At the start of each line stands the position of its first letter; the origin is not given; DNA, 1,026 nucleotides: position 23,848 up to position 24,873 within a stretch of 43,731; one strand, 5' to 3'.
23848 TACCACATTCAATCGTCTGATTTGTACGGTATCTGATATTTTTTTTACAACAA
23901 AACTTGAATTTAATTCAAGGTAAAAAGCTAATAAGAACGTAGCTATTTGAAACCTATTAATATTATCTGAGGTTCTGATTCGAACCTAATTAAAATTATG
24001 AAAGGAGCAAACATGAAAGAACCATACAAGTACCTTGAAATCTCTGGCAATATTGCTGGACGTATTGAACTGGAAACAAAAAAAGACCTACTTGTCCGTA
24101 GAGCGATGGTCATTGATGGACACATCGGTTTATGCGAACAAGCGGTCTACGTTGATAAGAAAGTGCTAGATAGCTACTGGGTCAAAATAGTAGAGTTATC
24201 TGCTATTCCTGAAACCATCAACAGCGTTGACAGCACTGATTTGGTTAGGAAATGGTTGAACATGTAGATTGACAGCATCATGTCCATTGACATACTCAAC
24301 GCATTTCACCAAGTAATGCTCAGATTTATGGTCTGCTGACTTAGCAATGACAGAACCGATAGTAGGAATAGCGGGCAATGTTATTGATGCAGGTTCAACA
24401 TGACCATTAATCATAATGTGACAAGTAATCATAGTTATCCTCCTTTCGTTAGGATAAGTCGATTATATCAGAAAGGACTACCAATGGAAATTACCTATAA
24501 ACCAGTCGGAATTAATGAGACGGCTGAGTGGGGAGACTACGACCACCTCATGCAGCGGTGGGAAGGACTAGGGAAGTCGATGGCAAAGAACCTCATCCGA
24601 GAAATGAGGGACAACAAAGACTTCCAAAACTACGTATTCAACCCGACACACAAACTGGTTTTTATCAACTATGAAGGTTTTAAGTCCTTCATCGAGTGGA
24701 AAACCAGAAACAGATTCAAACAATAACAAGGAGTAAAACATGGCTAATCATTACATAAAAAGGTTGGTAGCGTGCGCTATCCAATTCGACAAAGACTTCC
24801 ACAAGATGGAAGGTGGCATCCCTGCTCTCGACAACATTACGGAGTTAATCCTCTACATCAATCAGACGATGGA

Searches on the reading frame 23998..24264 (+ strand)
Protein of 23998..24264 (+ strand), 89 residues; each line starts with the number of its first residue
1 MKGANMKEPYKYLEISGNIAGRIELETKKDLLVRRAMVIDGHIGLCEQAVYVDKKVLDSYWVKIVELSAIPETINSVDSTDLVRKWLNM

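Call 30: search_protein_families(library=phrogs, proteins=[window:23998-24264:+], max_evalue=0.01)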
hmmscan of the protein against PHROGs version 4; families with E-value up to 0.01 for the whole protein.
window:23998-24264:+ (89 aa): 1 family
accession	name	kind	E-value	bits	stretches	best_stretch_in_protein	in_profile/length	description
phrog_5868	-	unknown function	3.3e-46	156.6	1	6-89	5-88/88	-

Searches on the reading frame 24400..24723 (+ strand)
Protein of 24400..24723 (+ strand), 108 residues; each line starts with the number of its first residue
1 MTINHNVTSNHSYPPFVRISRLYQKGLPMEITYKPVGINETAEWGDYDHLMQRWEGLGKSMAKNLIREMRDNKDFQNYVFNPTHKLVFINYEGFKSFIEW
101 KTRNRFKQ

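Call 30: search_protein_families(library=phrogs, proteins=[window:24400-24723:+], max_evalue=0.01)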
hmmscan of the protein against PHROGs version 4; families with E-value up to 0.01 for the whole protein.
window:24400-24723:+ (108 aa): 1 family
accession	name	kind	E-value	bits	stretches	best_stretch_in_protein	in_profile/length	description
phrog_904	-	integration and excision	5.6e-32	110.8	1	28-108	4-84/94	excisionase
